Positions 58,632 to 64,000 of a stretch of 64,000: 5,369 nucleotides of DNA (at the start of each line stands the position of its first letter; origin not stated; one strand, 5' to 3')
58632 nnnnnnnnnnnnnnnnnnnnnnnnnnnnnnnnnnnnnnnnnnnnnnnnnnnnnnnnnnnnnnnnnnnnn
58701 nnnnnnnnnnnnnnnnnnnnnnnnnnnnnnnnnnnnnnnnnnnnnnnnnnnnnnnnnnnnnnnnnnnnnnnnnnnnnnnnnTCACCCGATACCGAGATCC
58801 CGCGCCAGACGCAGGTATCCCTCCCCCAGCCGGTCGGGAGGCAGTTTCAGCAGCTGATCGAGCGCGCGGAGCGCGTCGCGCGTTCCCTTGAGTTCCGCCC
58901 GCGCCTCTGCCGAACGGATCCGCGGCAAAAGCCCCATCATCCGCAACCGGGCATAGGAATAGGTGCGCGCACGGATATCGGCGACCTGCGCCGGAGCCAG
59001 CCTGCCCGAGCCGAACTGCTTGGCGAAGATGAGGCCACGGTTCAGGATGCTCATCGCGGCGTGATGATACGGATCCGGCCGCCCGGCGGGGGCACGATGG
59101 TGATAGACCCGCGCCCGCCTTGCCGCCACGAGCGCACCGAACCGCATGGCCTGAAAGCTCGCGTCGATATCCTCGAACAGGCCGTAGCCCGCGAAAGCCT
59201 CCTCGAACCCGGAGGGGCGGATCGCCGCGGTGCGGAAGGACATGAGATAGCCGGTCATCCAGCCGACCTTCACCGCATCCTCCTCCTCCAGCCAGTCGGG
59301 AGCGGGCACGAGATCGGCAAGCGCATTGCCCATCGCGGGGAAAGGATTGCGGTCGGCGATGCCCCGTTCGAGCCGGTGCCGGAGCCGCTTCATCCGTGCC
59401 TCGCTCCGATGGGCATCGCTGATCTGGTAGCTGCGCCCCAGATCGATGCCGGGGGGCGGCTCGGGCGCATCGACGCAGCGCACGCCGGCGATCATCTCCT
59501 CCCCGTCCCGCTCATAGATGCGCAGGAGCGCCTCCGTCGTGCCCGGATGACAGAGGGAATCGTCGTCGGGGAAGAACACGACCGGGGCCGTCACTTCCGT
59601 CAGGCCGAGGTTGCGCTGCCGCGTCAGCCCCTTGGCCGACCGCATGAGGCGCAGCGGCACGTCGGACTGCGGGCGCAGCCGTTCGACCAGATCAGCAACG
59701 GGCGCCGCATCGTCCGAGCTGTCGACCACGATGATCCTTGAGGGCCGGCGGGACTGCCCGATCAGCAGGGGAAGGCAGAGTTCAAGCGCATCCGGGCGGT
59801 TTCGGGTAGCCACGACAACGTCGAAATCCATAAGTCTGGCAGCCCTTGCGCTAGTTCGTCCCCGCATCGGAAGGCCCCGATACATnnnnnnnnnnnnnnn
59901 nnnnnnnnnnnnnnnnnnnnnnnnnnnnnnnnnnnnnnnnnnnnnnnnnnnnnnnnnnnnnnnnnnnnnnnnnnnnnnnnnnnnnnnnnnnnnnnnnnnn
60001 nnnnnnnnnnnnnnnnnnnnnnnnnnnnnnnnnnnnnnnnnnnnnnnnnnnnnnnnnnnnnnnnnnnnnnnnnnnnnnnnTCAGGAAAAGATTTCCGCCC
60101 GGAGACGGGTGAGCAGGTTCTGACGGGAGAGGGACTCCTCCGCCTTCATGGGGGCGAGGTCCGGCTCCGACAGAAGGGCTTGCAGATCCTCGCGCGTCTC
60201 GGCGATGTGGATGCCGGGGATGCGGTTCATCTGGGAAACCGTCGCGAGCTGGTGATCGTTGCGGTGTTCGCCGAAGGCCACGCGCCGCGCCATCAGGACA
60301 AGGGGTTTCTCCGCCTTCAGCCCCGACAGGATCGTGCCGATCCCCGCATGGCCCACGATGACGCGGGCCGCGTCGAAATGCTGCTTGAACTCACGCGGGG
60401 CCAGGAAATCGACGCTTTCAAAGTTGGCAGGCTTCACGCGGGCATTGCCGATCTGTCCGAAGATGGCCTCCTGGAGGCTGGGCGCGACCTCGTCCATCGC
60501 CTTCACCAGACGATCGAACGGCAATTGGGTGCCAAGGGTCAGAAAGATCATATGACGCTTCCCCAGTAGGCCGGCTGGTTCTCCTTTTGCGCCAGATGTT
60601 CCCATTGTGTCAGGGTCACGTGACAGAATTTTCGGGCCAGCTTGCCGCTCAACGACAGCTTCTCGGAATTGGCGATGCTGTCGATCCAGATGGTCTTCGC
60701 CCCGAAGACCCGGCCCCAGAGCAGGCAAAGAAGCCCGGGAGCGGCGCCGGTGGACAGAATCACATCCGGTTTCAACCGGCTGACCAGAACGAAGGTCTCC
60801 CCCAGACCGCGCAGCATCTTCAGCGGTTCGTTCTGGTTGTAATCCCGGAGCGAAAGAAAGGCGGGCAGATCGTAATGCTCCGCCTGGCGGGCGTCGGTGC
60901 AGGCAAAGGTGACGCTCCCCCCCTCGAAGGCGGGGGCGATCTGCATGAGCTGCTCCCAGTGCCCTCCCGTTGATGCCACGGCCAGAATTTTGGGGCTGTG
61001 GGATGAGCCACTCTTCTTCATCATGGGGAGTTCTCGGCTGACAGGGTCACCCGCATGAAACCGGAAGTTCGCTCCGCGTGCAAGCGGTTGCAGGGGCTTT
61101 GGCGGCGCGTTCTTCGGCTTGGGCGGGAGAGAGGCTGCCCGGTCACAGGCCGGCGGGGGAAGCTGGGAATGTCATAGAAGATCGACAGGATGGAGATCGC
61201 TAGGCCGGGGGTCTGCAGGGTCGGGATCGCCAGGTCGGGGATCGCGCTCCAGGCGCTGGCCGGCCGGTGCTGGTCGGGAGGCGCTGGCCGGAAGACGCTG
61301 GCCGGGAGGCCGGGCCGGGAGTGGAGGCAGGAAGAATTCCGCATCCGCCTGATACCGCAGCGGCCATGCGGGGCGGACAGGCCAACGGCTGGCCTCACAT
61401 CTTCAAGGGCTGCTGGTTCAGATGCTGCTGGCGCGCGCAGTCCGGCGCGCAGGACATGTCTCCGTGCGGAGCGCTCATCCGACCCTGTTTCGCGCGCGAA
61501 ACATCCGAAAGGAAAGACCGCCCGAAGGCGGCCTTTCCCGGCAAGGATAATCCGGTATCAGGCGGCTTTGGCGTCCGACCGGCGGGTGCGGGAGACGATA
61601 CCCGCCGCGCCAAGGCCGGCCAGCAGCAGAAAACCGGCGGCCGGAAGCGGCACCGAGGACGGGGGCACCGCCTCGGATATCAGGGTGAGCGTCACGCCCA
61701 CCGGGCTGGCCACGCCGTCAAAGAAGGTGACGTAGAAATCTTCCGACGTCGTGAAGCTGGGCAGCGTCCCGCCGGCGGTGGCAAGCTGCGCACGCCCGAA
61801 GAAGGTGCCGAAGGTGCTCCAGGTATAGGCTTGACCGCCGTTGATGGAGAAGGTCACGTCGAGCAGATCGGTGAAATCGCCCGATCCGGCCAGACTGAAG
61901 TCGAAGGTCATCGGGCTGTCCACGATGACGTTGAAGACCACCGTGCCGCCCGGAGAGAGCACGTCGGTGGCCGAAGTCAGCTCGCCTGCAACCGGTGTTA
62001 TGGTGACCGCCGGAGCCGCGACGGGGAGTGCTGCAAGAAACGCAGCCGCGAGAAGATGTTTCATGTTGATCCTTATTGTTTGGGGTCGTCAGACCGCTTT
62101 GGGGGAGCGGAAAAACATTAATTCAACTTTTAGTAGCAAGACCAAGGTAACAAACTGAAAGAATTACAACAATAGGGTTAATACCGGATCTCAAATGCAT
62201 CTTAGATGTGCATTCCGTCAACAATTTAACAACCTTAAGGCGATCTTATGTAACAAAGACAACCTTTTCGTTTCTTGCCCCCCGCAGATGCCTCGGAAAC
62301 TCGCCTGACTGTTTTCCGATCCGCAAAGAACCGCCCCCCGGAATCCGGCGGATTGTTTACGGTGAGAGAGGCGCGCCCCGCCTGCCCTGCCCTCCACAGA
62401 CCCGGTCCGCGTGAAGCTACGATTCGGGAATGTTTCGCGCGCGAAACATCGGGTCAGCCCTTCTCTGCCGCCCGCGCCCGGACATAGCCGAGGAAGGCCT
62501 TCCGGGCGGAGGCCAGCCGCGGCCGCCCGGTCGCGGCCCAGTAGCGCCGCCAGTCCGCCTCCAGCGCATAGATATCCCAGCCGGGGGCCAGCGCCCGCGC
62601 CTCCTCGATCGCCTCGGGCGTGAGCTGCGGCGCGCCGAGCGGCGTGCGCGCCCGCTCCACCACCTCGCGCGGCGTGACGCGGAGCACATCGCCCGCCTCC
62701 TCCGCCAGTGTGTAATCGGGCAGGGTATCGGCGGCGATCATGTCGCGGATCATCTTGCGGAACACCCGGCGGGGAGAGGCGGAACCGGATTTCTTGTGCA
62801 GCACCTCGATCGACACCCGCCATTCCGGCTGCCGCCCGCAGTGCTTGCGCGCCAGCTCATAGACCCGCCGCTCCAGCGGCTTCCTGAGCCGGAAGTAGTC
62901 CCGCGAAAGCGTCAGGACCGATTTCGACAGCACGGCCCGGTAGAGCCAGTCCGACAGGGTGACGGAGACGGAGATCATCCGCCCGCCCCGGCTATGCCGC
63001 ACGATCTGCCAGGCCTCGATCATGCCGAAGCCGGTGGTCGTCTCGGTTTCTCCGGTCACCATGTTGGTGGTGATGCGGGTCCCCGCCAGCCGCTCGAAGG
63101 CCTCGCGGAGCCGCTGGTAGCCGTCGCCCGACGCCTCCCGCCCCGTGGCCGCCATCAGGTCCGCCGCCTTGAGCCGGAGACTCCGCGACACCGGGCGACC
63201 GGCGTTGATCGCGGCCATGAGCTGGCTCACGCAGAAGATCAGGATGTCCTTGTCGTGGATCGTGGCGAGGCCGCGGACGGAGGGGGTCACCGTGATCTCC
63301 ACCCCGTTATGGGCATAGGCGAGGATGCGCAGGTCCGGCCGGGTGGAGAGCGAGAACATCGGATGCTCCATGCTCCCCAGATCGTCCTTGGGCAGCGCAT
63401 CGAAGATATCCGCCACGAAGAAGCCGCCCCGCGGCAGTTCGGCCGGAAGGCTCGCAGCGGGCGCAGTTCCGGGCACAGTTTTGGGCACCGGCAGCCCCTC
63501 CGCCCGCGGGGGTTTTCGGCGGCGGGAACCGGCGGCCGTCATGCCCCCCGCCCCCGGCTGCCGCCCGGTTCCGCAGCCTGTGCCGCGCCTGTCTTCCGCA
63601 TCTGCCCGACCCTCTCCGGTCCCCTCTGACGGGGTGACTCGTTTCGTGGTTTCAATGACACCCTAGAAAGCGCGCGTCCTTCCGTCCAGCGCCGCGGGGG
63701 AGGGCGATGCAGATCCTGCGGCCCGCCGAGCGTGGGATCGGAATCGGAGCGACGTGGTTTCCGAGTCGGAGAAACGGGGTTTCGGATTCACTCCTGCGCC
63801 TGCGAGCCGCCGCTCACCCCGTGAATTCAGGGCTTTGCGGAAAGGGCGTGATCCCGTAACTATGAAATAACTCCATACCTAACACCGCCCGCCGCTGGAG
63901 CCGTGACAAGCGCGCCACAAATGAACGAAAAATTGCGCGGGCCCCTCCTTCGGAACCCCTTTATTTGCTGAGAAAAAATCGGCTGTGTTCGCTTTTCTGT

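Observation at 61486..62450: Identical perfect 18-bp palindromes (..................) flank a VPLPA-CTERM gene and its AT-rich promoter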

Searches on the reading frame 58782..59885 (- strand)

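Call 4: search_protein_families(library=pfam, proteins=[window:58782-59885:-])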
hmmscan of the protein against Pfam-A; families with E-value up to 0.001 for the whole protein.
window:58782-59885:- (367 aa): 2 families
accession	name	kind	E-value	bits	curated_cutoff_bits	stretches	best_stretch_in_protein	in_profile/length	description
PF00535.33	Glycos_transf_2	-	4.5e-14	53.2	23.3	1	23-141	2-120/168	Glycosyl transferase family 2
PF13641.12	Glyco_tranf_2_3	-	2e-05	25.2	27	1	21-142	3-129/230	Glycosyltransferase like family 2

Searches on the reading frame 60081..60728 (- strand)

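Call 4: search_protein_families(library=pfam, proteins=[window:60081-60728:-])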
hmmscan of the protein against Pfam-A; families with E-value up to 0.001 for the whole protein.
window:60081-60728:- (215 aa): 1 family
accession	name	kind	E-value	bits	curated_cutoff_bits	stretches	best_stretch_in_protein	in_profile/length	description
PF04101.22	Glyco_tran_28_C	-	6.4e-07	30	22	1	60-197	1-148/166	Glycosyltransferase family 28 C-terminal domain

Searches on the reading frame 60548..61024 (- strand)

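Call 4: search_protein_families(library=pfam, proteins=[window:60548-61024:-])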
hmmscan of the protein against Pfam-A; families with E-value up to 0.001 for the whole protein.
window:60548-61024:- (158 aa): 1 family
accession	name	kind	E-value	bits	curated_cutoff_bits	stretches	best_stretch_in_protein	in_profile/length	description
PF08660.17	Alg14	-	1e-11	45.5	27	1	68-156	76-170/171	Oligosaccharide biosynthesis protein Alg14 like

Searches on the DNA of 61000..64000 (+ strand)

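Call 6: search_dna_similar(query=window:61000-64000:+, collection=plasmids, mode=near)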
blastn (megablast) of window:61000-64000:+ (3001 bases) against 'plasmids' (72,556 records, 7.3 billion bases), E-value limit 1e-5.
Records with a match: 56; places in all: 56; records where one place covers at least 80% of the query: 0.
Best place of each record, by identity: 90-95% 1; 60-80% 55.
By first word of the organism name: Phaeobacter 17; Leisingera 13; Cereibacter 12; Dinoroseobacter 3; Tritonibacter 2; Rhodobacter 1; Thioclava 1; Gemmobacter 1; Pseudooceanicola 1; Antarctobacter 1; and 4 more.
By predicted mobility (MOB-suite, as given by PLSDB): non-mobilizable 53; mobilizable 3.
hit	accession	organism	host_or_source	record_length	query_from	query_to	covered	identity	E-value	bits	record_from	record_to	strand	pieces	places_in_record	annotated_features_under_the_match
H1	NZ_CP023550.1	Rhodobacter sp. CZR27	cell culture,paddy soil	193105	1466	2427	32%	76.5%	1e-136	496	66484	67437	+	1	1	replication initiator protein A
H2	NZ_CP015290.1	Cereibacter sphaeroides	Cereibacter sphaeroides 2.4.1,single ...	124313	1487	2429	31%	77.6%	8e-153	549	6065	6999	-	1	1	replication initiator protein A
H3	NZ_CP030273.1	Cereibacter sphaeroides 2.4.1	cell culture,laboratory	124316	1487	2429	31%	77.6%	8e-153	549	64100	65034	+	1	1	replication initiator protein A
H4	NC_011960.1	Cereibacter sphaeroides KD131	-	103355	1487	2429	31%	77.6%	8e-153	549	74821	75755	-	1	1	replication initiator protein A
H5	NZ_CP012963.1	Cereibacter sphaeroides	cell culture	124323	1487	2429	31%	77.6%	8e-153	549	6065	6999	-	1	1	replication initiator protein A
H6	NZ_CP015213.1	Cereibacter sphaeroides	Cereibacter sphaeroides 2.4.1,single ...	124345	1487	2429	31%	77.6%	8e-153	549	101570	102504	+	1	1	replication initiator protein A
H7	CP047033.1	Cereibacter sphaeroides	cell culture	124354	1487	2429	31%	77.6%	8e-153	549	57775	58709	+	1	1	RepB family plasmid replication initiator protein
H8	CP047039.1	Cereibacter sphaeroides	cell culture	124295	1487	2429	31%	77.6%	8e-153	549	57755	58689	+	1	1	RepB family plasmid replication initiator protein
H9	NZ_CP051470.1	Cereibacter sphaeroides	cell culture,laboratory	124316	1487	2429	31%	77.6%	8e-153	549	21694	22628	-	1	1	replication initiator protein A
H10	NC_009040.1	Cereibacter sphaeroides ATCC 17029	-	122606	1487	2429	31%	77.4%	2e-149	538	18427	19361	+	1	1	replication initiator protein A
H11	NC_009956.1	Dinoroseobacter shibae DFL 12 = DSM 16493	-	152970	1474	2429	32%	76.1%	2e-133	484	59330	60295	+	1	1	replication initiator protein A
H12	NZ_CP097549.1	Dinoroseobacter shibae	Alexandrium ostenfeldii,pure culture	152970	1474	2429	32%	76.1%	2e-133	484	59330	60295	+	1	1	replication initiator protein A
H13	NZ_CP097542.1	Dinoroseobacter shibae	Prorocentrum lima,pure culture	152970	1474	2429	32%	76.1%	2e-133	484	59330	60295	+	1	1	replication initiator protein A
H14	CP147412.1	Cereibacter sphaeroides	purified isolate from lagoon ...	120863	1487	2429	31%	76.6%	8e-138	499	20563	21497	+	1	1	replication initiator protein A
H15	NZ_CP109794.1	Leisingera thetidis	-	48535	1479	2408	31%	75.4%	2e-113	418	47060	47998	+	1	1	replication initiator protein A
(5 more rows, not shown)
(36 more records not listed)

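Call 7: get_annotated_region(hit=H2, flank=5000)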
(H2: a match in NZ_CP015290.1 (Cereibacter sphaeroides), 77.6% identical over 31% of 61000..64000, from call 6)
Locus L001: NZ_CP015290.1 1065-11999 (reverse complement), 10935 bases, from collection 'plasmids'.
description: Cereibacter sphaeroides strain MBTLJ-20 plasmid b, complete sequence
organism: Cereibacter sphaeroides (NCBI taxid 1063)
taxonomy: Bacteria; Pseudomonadota; Alphaproteobacteria; Rhodobacterales; Paracoccaceae; Cereibacter; Cereibacter sphaeroides
host: -; source: Cereibacter sphaeroides 2.4.1,single cell; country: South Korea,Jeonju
typing (MOB-suite, as given by PLSDB): non-mobilizable; replicon rep_cluster_252
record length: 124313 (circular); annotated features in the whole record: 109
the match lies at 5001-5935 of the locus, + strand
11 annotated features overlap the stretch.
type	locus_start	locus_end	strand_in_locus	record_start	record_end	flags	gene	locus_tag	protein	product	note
CDS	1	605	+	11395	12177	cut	-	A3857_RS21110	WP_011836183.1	sulfotransferase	-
CDS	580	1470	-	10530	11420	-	rfbA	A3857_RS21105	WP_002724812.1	glucose-1-phosphate thymidylyltransferase RfbA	GO:0019305 - dTDP-rhamnose biosynthetic process [Evidence IEA]; GO:0009243 - O antigen biosynthetic process [Evidence ...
CDS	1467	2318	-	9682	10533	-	rfbD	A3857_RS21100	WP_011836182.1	dTDP-4-dehydrorhamnose reductase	GO:0019305 - dTDP-rhamnose biosynthetic process [Evidence IEA]; GO:0009243 - O antigen biosynthetic process [Evidence ...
CDS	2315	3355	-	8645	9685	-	rfbB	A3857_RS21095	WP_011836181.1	dTDP-glucose 4,6-dehydratase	GO:0019305 - dTDP-rhamnose biosynthetic process [Evidence IEA]; GO:0009243 - O antigen biosynthetic process [Evidence ...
CDS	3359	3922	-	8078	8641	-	rfbC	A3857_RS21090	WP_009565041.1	dTDP-4-dehydrorhamnose 3,5-epimerase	GO:0019305 - dTDP-rhamnose biosynthetic process [Evidence IEA]; GO:0009243 - O antigen biosynthetic process [Evidence ...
CDS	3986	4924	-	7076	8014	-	-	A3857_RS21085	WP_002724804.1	glycosyltransferase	-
CDS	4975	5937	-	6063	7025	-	-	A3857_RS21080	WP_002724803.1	replication initiator protein A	-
CDS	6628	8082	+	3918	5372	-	-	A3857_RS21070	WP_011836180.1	AAA family ATPase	-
CDS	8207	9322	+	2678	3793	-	-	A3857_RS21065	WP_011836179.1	ParB N-terminal domain-containing protein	-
CDS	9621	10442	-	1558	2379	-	-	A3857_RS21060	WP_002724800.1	ABC transporter ATP-binding protein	-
CDS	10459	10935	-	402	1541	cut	-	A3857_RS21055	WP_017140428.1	sugar transporter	-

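Call 8: get_annotated_region(hit=H11, flank=5000)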
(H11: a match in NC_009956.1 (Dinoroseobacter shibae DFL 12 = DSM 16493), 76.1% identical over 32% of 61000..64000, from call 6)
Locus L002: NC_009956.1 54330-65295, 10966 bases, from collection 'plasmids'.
description: Dinoroseobacter shibae DFL 12 = DSM 16493 plasmid pDSHI02, complete sequence
organism: Dinoroseobacter shibae DFL 12 = DSM 16493 (NCBI taxid 398580)
taxonomy: Bacteria; Pseudomonadota; Alphaproteobacteria; Rhodobacterales; Roseobacteraceae; Dinoroseobacter; Dinoroseobacter shibae; Dinoroseobacter shibae DFL 12 = DSM 16493
host: -; source: -; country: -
typing (MOB-suite, as given by PLSDB): non-mobilizable; replicon rep_cluster_252
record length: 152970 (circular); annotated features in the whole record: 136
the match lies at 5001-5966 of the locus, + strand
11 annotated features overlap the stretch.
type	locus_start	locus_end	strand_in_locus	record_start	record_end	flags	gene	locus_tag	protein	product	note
CDS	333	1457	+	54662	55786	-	-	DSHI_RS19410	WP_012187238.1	ParB N-terminal domain-containing protein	-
CDS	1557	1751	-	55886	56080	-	-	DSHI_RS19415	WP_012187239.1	PLD nuclease N-terminal domain-containing protein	-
CDS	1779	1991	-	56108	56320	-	-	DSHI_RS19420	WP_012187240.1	DUF2945 domain-containing protein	-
CDS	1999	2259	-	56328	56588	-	-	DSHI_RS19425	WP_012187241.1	Rho termination factor N-terminal domain-containing protein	GO:0006353 - DNA-templated transcription termination [Evidence IEA]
CDS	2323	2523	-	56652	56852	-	-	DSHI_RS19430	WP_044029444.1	TrkA C-terminal domain-containing protein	-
CDS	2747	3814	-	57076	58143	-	-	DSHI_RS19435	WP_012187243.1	hypothetical protein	-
CDS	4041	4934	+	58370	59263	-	-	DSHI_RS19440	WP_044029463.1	recombinase family protein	GO:0006310 - DNA recombination [Evidence IEA]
CDS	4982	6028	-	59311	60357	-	-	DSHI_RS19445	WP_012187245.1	replication initiator protein A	-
CDS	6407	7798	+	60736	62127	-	-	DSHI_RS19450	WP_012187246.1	AAA family ATPase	-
CDS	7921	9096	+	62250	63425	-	-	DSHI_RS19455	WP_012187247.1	ParB N-terminal domain-containing protein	-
CDS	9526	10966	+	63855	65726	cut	-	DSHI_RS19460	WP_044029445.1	nucleoside-diphosphate sugar epimerase/dehydratase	GO:0000271 - polysaccharide biosynthetic process [Evidence IEA]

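Call 9: get_annotated_region(hit=H1, flank=5000)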
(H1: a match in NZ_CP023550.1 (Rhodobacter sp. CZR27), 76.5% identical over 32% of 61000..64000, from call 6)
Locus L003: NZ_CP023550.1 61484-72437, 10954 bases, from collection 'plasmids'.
description: Rhodobacter sp. CZR27 plasmid unnamed2, complete sequence
organism: Rhodobacter sp. CZR27 (NCBI taxid 2033869)
taxonomy: Bacteria; Pseudomonadota; Alphaproteobacteria; Rhodobacterales; Paracoccaceae; Rhodobacter; Rhodobacter sp. CZR27
host: -; source: cell culture,paddy soil; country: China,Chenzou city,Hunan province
typing (MOB-suite, as given by PLSDB): non-mobilizable; replicon rep_cluster_252
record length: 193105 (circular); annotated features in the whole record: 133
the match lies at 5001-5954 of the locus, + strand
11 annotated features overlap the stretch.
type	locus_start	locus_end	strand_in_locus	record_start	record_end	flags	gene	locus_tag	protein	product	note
CDS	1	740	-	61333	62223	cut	rfbA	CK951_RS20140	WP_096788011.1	glucose-1-phosphate thymidylyltransferase RfbA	GO:0019305 - dTDP-rhamnose biosynthetic process [Evidence IEA]; GO:0009243 - O antigen biosynthetic process [Evidence ...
CDS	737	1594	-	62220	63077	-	rfbD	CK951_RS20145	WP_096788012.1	dTDP-4-dehydrorhamnose reductase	GO:0019305 - dTDP-rhamnose biosynthetic process [Evidence IEA]; GO:0009243 - O antigen biosynthetic process [Evidence ...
CDS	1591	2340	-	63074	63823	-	-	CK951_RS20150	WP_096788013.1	class I SAM-dependent methyltransferase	-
CDS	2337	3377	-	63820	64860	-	rfbB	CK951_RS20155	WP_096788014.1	dTDP-glucose 4,6-dehydratase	GO:0019305 - dTDP-rhamnose biosynthetic process [Evidence IEA]; GO:0009243 - O antigen biosynthetic process [Evidence ...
CDS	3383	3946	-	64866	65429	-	rfbC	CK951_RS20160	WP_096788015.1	dTDP-4-dehydrorhamnose 3,5-epimerase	GO:0019305 - dTDP-rhamnose biosynthetic process [Evidence IEA]; GO:0009243 - O antigen biosynthetic process [Evidence ...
CDS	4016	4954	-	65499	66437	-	-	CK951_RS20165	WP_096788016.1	glycosyltransferase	-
CDS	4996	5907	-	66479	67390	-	-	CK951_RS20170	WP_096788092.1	replication initiator protein A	-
CDS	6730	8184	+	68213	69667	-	-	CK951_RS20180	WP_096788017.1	AAA family ATPase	-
CDS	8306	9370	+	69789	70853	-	-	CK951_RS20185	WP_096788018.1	ParB N-terminal domain-containing protein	-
CDS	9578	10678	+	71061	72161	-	-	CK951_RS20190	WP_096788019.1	glycosyltransferase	-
CDS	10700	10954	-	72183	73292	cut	-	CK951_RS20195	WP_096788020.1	polysaccharide pyruvyl transferase family protein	-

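Call 81: search_dna_similar(query=window:61400-62460:+, collection=plasmids, mode=distant, max_evalue=0.001, max_rows=15)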
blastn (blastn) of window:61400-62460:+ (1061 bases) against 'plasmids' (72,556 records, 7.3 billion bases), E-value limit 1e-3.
No match.

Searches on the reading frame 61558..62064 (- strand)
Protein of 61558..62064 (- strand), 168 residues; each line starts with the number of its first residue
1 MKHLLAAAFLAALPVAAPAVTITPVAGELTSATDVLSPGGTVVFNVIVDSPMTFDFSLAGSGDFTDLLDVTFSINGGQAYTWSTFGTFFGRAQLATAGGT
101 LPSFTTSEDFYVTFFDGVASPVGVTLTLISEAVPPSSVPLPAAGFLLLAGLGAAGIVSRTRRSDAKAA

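Call 4: search_protein_families(library=pfam, proteins=[window:61558-62064:-])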
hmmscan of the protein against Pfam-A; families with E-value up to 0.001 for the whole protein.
window:61558-62064:- (168 aa): 1 family
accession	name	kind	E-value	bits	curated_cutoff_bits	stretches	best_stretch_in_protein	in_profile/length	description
PF07589.16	PEP-CTERM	-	0.00047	20.6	20.7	1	137-162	1-24/24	PEP-CTERM motif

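Call 34: search_protein_families(library=ncbifam, proteins=[window:61558-62064:-], max_evalue=0.1)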
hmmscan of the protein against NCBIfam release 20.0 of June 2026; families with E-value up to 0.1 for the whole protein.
window:61558-62064:- (168 aa): 3 families
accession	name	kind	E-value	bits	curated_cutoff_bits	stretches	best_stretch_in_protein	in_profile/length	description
TIGR03370.1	VPLPA-CTERM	domain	1e-06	28.6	25.35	1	138-162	1-25/25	VPLPA-CTERM sorting domain-containing protein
TIGR03901.2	MYXO-CTERM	domain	0.028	14.8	20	1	133-162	8-33/34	MYXO-CTERM sorting domain-containing protein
NF038124.1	PEP_CTERM_TLD_A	exception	0.033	13.8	100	1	78-162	143-235/235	PEP_CTERM-anchored TLD domain-containing protein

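Call 80: search_dna_similar(query=window:61558-62064:-, collection=plasmids, mode=protein, max_evalue=0.001, max_rows=15)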
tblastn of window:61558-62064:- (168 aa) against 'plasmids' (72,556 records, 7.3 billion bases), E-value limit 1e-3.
No match.
